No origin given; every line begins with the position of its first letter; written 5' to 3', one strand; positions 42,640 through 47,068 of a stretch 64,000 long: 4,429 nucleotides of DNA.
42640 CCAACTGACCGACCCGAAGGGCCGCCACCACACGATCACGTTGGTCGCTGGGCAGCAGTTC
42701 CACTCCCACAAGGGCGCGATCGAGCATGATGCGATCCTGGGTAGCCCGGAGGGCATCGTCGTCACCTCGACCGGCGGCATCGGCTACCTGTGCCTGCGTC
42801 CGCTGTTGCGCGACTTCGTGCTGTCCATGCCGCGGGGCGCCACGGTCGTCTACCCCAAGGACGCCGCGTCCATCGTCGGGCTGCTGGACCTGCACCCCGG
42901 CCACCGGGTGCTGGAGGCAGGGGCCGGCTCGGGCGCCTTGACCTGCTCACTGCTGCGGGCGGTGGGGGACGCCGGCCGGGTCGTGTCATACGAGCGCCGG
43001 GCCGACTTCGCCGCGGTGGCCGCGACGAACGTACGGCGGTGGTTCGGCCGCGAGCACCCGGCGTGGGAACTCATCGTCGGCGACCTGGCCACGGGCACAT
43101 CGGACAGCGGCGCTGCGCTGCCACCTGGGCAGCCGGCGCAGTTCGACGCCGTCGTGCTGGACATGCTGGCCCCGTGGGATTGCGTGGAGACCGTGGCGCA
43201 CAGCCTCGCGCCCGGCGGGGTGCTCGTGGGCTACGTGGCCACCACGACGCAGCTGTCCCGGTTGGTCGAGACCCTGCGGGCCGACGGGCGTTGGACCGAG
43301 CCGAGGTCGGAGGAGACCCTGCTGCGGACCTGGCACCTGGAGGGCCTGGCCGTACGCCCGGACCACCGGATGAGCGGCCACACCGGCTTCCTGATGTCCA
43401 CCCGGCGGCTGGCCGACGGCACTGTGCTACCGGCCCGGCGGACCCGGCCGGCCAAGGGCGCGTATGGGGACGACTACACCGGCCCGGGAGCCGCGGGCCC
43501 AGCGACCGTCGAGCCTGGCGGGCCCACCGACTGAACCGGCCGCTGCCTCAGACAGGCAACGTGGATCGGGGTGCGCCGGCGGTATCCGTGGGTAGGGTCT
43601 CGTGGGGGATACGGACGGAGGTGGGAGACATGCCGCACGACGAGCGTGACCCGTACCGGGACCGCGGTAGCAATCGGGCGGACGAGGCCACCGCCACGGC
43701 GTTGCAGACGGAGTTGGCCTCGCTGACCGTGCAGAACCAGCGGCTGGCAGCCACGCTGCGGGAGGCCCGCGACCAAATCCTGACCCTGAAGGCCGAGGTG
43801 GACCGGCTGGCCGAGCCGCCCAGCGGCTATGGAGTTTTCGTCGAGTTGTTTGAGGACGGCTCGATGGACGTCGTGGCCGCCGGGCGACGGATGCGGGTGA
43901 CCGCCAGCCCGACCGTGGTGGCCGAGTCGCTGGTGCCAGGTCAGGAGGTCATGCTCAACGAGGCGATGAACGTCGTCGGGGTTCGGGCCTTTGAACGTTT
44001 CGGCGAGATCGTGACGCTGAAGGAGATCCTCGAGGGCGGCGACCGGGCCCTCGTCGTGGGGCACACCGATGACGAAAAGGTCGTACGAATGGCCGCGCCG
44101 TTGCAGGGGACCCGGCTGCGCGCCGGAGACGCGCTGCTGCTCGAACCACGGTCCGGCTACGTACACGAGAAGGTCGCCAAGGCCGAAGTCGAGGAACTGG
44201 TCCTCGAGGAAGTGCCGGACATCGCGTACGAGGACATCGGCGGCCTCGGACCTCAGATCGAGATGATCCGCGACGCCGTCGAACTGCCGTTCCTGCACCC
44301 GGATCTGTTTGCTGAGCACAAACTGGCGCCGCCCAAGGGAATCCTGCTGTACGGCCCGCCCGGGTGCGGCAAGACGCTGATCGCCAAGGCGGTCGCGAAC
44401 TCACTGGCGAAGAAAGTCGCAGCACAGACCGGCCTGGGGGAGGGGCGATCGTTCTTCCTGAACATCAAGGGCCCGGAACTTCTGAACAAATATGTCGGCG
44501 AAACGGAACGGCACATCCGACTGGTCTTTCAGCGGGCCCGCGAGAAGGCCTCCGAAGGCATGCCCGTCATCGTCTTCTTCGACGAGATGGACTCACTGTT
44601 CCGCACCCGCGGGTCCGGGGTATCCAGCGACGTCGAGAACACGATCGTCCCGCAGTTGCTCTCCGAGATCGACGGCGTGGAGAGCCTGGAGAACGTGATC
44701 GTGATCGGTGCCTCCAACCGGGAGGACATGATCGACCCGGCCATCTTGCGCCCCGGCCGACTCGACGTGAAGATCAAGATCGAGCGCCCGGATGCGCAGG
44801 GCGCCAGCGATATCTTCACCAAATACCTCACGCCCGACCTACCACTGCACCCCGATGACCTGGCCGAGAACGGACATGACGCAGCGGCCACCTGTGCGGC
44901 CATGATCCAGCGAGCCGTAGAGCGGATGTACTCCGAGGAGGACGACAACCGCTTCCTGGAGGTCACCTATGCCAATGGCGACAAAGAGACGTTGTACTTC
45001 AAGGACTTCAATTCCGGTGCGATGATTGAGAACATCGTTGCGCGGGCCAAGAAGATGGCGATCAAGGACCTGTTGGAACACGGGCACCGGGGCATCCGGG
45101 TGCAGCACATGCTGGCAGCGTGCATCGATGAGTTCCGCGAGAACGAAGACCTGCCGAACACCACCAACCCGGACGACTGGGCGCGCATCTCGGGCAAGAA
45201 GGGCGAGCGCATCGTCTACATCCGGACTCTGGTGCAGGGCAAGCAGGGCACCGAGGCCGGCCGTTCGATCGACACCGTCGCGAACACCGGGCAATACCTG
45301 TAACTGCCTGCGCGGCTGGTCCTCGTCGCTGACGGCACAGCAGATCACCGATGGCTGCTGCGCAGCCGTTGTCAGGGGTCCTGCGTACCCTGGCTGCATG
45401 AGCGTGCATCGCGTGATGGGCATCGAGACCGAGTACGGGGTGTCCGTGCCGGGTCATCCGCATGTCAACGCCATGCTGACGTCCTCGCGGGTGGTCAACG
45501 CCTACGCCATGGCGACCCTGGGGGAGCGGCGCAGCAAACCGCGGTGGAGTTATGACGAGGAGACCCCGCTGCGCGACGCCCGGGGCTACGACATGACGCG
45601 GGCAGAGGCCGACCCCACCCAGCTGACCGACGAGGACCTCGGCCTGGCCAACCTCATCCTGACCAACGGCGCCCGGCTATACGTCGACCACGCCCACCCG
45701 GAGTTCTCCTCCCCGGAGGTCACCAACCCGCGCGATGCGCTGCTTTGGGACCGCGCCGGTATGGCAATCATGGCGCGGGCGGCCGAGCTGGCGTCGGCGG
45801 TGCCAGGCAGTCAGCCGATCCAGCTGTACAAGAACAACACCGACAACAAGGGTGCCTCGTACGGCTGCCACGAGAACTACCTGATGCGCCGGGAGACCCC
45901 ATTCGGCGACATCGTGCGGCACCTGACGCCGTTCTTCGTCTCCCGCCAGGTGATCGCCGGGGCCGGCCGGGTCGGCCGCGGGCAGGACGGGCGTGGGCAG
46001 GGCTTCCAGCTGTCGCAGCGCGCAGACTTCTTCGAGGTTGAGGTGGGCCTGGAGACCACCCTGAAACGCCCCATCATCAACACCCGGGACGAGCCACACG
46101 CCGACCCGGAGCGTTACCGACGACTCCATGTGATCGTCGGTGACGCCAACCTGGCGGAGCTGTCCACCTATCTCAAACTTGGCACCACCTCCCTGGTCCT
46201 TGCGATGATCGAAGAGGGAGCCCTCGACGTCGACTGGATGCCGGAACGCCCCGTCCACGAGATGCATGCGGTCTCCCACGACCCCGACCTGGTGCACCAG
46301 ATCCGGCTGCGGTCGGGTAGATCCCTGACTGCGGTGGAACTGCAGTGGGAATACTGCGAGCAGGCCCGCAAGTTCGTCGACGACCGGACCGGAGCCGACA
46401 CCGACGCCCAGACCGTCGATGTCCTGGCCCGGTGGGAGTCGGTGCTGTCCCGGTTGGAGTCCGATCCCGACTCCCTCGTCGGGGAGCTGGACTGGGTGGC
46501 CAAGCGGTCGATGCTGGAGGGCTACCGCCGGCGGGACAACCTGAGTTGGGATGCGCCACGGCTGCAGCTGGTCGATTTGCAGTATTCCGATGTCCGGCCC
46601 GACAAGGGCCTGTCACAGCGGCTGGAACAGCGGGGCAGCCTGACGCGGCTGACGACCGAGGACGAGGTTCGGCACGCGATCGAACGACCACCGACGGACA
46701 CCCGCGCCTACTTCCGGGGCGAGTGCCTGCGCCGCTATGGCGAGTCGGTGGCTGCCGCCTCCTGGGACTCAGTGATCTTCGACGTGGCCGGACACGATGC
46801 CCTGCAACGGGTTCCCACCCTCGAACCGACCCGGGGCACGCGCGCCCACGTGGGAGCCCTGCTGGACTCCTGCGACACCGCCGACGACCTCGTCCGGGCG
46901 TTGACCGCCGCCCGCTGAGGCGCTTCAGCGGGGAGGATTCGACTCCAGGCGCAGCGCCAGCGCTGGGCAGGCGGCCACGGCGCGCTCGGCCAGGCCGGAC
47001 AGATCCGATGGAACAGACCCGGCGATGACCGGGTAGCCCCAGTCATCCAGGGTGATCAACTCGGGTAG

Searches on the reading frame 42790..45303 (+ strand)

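Call 52: search_protein_families(library=pfam, proteins=[window:42790-45303:+], max_evalue=0.001)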
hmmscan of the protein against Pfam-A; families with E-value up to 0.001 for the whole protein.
window:42790-45303:+ (837 aa): 6 families
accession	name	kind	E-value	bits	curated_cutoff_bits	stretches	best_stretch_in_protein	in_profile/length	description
PF00004.35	AAA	-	1.8e-38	132.4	21.2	1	518-665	1-130/131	ATPase family associated with various cellular activities (AAA)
PF17758.7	Prot_ATP_ID_OB_N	-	4.5e-21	74.8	23.4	1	347-406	2-62/62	Proteasomal ATPase OB N-terminal domain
PF16450.11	Prot_ATP_ID_OB_C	-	2.8e-18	66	23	1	407-462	1-55/56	Proteasomal ATPase OB C-terminal domain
PF13191.12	AAA_16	-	7.9e-06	26.9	32.6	1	515-601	24-142/167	AAA ATPase domain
PF00910.28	RNA_helicase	-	0.00012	22.9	21.5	1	518-572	1-51/105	RNA helicase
PF13401.12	AAA_22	-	0.00076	20.2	27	0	518-644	8-126/130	AAA domain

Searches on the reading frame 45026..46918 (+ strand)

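Call 52: search_protein_families(library=pfam, proteins=[window:45026-46918:+], max_evalue=0.001)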
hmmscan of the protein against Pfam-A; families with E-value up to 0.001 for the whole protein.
window:45026-46918:+ (630 aa): 1 family
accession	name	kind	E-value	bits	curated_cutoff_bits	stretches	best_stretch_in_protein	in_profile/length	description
PF03136.20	Pup_ligase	-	6.4e-187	622.4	25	1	129-583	1-440/441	Pup-ligase protein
